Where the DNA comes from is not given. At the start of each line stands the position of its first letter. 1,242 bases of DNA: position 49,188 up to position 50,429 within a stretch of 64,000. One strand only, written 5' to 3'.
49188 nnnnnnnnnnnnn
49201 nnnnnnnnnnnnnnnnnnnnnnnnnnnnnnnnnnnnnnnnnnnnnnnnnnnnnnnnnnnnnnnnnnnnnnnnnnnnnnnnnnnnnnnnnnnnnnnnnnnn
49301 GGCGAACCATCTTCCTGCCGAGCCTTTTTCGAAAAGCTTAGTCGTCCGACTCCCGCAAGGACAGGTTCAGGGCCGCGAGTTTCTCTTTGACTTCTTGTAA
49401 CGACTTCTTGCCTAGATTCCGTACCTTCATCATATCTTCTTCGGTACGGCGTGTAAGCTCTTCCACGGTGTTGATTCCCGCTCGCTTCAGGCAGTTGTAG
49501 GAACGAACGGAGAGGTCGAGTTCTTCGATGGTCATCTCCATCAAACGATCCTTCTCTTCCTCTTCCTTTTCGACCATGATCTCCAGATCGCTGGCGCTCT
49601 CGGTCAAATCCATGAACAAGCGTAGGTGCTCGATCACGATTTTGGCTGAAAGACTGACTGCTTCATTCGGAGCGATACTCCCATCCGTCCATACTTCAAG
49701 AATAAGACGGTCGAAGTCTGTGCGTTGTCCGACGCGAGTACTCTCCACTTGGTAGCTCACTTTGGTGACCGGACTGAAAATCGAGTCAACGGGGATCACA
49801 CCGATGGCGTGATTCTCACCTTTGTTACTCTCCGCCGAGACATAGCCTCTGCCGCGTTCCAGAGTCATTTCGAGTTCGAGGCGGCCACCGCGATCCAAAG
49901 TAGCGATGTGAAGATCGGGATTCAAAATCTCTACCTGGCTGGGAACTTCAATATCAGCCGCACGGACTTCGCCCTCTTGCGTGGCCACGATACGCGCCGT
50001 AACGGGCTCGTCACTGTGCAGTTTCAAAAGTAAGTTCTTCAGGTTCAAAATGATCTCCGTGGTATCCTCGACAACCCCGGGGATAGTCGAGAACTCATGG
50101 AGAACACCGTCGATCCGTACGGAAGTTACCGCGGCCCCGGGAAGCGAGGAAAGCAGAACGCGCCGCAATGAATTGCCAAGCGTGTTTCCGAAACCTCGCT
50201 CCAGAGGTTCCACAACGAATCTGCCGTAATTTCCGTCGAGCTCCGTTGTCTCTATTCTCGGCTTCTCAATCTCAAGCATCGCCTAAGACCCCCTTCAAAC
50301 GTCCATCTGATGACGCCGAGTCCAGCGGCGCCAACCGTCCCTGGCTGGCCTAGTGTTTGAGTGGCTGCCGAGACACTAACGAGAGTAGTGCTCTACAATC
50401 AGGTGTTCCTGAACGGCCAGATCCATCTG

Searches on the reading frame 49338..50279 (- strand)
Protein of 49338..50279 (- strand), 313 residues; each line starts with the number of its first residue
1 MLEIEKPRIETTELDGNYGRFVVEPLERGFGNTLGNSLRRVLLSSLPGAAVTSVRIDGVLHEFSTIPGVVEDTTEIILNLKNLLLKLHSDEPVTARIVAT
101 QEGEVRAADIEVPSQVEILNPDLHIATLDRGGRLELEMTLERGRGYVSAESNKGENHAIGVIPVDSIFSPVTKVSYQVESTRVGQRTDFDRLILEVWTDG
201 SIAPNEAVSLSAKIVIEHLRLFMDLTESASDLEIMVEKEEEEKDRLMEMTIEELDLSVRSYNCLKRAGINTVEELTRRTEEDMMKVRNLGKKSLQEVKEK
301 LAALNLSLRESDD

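Call 11: find_related_loci(query=window:49338-50279:-, collection=genome_contigs, flank=10000)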
Query window:49338-50279:- (313 aa) in genome_contigs; peptide patterns used: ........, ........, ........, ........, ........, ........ (x = any residue, [..] = any of these).
600 stretches matched a pattern (row limit reached: there are more); 599 encode a relative of the query (tblastn E <= 1e-3); the best 80 are kept; 80 distinct loci.
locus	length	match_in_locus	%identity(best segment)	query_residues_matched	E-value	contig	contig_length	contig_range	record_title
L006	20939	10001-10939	75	1-313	9e-150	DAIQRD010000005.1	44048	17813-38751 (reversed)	MAG TPA_asm: Bacillota bacterium isolate CTOTU40582 NODE_579_length_44048_cov_4.072011, whole genome shotgun sequence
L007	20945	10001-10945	70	1-313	8e-144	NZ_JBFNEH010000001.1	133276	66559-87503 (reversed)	MAG: Symbiobacterium sp. isolate AA23 NODE_106_length_133276_cov_5.386628, whole genome shotgun sequence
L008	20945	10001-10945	69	1-313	4e-143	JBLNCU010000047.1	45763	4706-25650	MAG: Bacillota bacterium isolate MAG117 PRJNA950955_bin25_renamed_46, whole genome shotgun sequence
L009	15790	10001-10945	72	1-313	1e-142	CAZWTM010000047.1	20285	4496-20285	MAG TPA_asm: uncultured Peptococcaceae bacterium isolate binchicken_co193_91 genome assembly, contig: NODE_1353_length_2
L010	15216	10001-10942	68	1-312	1e-140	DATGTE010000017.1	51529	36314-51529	MAG TPA_asm: Bacillota bacterium isolate SMAG_U10495 k141_1527770, whole genome shotgun sequence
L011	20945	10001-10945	67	1-313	1e-140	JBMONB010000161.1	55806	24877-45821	MAG: Bacillota bacterium isolate Betzabe_MAG065 MAG065_161, whole genome shotgun sequence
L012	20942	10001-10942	67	1-312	4e-139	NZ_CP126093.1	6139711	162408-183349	Neobacillus sp. DY30 chromosome, complete genome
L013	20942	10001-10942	67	1-312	5e-139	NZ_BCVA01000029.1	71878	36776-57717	Neobacillus niacini NBRC 15566, whole genome shotgun sequence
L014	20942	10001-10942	69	1-312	1e-138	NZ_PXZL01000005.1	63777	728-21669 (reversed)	Brevibacillus formosus strain NRRL NRS-863 N863_contig_5, whole genome shotgun sequence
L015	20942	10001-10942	67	1-312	2e-138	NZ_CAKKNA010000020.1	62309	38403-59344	Bacillus sp. CECT 9360 isolate AB33; 170307 D3 2, whole genome shotgun sequence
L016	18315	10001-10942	69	1-312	8e-138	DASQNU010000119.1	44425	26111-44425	MAG TPA_asm: Candidatus Bathyarchaeia archaeon isolate SMAG_U10784 k141_300271, whole genome shotgun sequence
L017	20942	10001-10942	67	1-312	1e-137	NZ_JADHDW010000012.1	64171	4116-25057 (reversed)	Bacillus sp. REN10 scaffold12, whole genome shotgun sequence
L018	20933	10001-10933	68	1-309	1e-137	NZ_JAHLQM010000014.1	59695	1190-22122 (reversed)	Amphibacillus sp. MSJ-3 LDH-m-3_ctg0027, whole genome shotgun sequence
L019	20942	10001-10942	67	1-312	2e-137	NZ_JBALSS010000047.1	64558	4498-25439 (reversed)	Bacillus sp. JJ1609 JJ-1609_contig_48, whole genome shotgun sequence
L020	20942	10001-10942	67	1-312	2e-137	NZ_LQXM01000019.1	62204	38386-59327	Rossellomorea aquimaris TF-12 strain TF12 Cont38, whole genome shotgun sequence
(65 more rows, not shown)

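Call 79: find_encoding_contigs(protein=window:49338-50279:-, flank=10000, max_places=8)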
Protein window:49338-50279:- (313 aa): 6 contigs read that carry it; 6 places shown.
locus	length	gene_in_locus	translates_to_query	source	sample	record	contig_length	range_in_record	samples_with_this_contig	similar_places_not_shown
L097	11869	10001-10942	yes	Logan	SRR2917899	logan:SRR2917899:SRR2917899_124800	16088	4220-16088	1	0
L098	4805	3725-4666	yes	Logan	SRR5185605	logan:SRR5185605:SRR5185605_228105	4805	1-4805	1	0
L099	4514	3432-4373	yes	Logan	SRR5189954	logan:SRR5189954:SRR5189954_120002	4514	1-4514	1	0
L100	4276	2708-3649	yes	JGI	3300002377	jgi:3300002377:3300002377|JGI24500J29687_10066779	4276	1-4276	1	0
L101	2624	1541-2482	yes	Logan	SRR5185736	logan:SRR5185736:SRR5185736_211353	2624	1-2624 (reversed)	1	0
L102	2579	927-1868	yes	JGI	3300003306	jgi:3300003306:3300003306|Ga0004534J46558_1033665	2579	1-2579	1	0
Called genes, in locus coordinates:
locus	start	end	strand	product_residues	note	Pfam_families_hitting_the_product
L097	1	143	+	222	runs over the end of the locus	PF07650:KH_2, PF00189:Ribosomal_S3_C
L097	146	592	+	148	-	PF00252:Ribosomal_L16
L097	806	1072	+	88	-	PF00366:Ribosomal_S17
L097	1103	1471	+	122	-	PF00238:Ribosomal_L14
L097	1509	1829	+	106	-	PF23287:KOW7_SPT5 (weak), PF00467:KOW, PF17136:ribosomal_L24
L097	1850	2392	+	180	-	PF00281:Ribosomal_L5, PF00673:Ribosomal_L5_C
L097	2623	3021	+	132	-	PF00410:Ribosomal_S8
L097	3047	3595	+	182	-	PF00347:Ribosomal_L6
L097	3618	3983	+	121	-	PF00861:Ribosomal_L18p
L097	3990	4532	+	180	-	PF00333:Ribosomal_S5, PF03719:Ribosomal_S5_C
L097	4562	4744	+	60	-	PF00327:Ribosomal_L30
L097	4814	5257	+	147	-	PF00828:Ribosomal_L27A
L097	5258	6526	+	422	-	PF00344:SecY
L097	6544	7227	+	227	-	PF00406:ADK, PF13207:AAA_17, PF17213:Hydin_ADK (faint)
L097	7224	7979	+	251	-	PF00557:Peptidase_M24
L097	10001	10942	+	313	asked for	PF01193:RNA_pol_L, PF01000:RNA_pol_A_bac, PF03118:RNA_pol_A_CTD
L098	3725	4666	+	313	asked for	PF01193:RNA_pol_L, PF01000:RNA_pol_A_bac, PF03118:RNA_pol_A_CTD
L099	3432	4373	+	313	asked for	PF01193:RNA_pol_L, PF01000:RNA_pol_A_bac, PF03118:RNA_pol_A_CTD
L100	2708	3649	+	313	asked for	PF01193:RNA_pol_L, PF01000:RNA_pol_A_bac, PF03118:RNA_pol_A_CTD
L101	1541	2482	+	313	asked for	PF01193:RNA_pol_L, PF01000:RNA_pol_A_bac, PF03118:RNA_pol_A_CTD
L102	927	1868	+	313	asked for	PF01193:RNA_pol_L, PF01000:RNA_pol_A_bac, PF03118:RNA_pol_A_CTD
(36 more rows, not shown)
